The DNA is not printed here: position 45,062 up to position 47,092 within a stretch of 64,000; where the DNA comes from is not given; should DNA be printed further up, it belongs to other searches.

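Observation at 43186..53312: Eight consecutive T9SS-cargo genes around two multicopper oxidases: candidate cell-surface copper-oxidase system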

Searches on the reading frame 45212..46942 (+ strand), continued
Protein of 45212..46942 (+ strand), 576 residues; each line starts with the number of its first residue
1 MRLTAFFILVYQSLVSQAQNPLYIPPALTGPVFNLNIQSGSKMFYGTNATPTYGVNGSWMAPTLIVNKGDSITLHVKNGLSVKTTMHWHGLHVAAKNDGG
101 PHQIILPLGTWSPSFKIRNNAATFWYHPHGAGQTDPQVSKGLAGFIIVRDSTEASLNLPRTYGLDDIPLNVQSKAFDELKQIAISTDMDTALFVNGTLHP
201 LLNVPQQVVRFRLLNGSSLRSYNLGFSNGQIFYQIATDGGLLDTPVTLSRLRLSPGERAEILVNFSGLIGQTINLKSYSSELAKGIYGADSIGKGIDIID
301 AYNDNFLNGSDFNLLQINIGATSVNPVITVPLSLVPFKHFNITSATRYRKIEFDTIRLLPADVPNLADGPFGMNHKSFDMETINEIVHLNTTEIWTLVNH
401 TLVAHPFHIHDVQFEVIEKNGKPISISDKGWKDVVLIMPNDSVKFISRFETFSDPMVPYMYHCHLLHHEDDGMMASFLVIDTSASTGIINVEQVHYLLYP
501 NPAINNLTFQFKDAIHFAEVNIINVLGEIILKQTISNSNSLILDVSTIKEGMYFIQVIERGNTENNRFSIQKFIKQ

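Call 69: search_solved_structures(query=window:45212-46942:+, max_evalue=1e-40, show_alignments=4)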
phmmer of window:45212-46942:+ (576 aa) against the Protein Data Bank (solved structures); distinct sequences matched with E-value up to 1e-40: 42.
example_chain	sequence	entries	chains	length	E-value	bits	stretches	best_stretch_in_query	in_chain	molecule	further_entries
6evg_A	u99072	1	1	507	1.7e-73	251.1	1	21-280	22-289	Multi-copper Oxidase CueO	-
8r4h_A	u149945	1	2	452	2.9e-72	247.1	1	21-265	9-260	Copper efflux oxidase,Multicopper oxidase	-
8r4f_A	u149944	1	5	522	2e-71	244.3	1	21-265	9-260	Copper efflux oxidase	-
6xiz_A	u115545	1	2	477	5e-71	243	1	33-283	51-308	Copper oxidase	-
6z0j_A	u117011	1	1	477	7.1e-71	242.5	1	33-278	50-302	Putative multicopper oxidase mco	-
6z0k_A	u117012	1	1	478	7.1e-71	242.5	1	33-278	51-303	Putative multicopper oxidase mco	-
6im8_A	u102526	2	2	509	3.1e-69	237.1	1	23-265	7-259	Blue copper oxidase CueO,PM2 peptide,Blue copper oxidase CueO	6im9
2yxv_A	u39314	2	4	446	3.5e-69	236.9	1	23-265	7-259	Blue copper oxidase cueO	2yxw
6im7_A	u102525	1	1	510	4.7e-69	236.5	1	23-265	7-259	Blue copper oxidase CueO,12.1 peptide,Blue copper oxidase CueO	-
8z59_A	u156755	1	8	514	6.4e-69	236.1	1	36-479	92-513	Bilirubin oxidase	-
3nsf_A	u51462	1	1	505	6.9e-69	235.9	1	23-265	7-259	Blue copper oxidase cueO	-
3nsy_A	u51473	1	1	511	7e-69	235.9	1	23-265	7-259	Blue copper oxidase cueO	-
5b7e_A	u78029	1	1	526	1.1e-68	235.3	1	15-265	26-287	Blue copper oxidase CueO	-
5ys1_A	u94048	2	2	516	1.7e-68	234.7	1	15-265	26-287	Blue copper oxidase CueO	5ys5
7f0v_A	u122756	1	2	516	1.7e-68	234.6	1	15-265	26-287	Blue copper oxidase CueO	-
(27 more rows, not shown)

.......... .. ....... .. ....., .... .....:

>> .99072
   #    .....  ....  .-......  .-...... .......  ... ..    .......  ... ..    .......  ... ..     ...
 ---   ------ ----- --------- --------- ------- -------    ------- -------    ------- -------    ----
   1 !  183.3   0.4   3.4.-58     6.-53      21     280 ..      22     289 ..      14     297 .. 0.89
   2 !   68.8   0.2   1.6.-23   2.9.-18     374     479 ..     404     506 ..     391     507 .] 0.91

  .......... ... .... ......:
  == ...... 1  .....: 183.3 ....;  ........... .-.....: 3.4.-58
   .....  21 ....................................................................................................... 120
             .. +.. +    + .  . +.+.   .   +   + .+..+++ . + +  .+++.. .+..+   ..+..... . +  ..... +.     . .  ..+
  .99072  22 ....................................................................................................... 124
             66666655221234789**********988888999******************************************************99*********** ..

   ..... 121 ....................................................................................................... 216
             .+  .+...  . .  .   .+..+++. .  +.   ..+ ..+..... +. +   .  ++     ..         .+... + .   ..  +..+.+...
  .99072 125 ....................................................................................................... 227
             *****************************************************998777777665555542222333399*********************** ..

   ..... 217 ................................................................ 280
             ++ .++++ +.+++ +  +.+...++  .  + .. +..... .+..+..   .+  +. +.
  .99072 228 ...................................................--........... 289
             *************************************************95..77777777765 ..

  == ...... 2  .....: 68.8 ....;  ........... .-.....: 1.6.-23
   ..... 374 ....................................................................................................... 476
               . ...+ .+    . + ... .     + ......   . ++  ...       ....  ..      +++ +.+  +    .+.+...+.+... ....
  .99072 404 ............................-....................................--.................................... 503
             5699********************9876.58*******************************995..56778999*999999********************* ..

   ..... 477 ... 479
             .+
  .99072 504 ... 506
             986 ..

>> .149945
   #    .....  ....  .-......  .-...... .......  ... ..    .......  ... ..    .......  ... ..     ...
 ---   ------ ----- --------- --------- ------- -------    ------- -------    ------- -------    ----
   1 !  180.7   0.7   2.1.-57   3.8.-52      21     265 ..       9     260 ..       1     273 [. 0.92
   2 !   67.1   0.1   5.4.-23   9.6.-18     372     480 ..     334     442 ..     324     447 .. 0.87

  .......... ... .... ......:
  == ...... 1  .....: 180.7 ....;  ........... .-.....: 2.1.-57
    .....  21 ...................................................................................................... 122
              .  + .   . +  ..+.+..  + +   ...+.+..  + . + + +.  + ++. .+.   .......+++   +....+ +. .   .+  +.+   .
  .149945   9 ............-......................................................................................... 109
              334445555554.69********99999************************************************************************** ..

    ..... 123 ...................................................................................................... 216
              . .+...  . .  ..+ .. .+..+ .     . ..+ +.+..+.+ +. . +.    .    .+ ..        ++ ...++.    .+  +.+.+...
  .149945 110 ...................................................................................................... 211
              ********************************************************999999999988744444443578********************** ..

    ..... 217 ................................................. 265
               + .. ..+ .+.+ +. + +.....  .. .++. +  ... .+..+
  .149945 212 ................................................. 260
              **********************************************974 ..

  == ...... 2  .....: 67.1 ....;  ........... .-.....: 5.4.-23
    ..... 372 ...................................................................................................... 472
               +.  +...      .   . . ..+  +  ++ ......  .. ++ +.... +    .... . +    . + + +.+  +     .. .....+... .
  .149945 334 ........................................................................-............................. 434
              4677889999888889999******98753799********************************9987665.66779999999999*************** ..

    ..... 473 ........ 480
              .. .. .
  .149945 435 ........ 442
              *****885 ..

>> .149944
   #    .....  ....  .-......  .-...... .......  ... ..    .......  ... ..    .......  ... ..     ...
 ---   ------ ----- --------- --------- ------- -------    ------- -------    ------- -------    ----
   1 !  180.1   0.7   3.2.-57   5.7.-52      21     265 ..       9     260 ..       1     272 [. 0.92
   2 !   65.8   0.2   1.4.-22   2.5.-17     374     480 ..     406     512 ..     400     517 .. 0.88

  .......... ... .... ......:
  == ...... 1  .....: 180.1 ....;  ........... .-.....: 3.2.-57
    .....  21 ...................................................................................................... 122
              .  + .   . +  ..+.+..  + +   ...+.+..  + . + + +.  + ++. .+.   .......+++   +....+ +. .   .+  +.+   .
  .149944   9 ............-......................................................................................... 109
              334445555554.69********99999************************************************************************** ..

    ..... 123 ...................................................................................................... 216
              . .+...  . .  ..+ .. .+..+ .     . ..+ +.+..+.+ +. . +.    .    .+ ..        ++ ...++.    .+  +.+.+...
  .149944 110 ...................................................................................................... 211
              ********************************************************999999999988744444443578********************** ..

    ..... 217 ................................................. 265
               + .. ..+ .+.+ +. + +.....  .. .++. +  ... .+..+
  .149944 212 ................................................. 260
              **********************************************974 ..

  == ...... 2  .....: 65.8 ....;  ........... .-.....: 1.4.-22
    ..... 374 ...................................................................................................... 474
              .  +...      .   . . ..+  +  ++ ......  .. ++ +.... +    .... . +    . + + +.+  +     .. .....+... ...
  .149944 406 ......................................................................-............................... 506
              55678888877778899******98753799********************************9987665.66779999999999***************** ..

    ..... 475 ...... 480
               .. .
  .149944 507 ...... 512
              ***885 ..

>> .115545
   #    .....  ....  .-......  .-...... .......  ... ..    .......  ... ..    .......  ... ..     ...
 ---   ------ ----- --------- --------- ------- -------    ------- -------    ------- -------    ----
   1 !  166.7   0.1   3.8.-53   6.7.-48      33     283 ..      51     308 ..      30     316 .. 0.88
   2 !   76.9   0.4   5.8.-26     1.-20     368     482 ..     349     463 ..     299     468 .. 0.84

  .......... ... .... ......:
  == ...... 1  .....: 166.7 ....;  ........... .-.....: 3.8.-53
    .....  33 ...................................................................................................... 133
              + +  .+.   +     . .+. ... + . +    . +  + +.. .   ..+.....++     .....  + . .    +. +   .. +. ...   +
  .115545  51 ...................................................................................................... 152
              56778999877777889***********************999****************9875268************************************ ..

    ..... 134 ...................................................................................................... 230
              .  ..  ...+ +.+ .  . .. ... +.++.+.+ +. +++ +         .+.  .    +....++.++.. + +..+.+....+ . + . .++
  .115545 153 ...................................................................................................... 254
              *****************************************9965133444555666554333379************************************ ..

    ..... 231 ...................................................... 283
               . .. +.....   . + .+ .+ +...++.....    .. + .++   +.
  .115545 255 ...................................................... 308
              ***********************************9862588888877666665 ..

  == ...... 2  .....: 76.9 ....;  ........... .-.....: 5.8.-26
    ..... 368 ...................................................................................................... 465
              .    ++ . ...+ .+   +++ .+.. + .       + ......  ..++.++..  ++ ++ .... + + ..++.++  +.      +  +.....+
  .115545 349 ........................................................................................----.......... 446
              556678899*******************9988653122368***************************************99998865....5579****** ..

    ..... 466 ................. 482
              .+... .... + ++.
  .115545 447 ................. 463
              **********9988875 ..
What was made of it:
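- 45212..46942 (+): MCO1: CueO-like three-domain multicopper oxidase with a Sec-type signal and a type-A CTD. All copper ligands are present and there is no Met-rich insert. CueO alignments in call 69.
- On CueO-type cuprous oxidase: CueO's D-M-M-L-H reads T-L-V-A-H in MCO1 (call 69).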
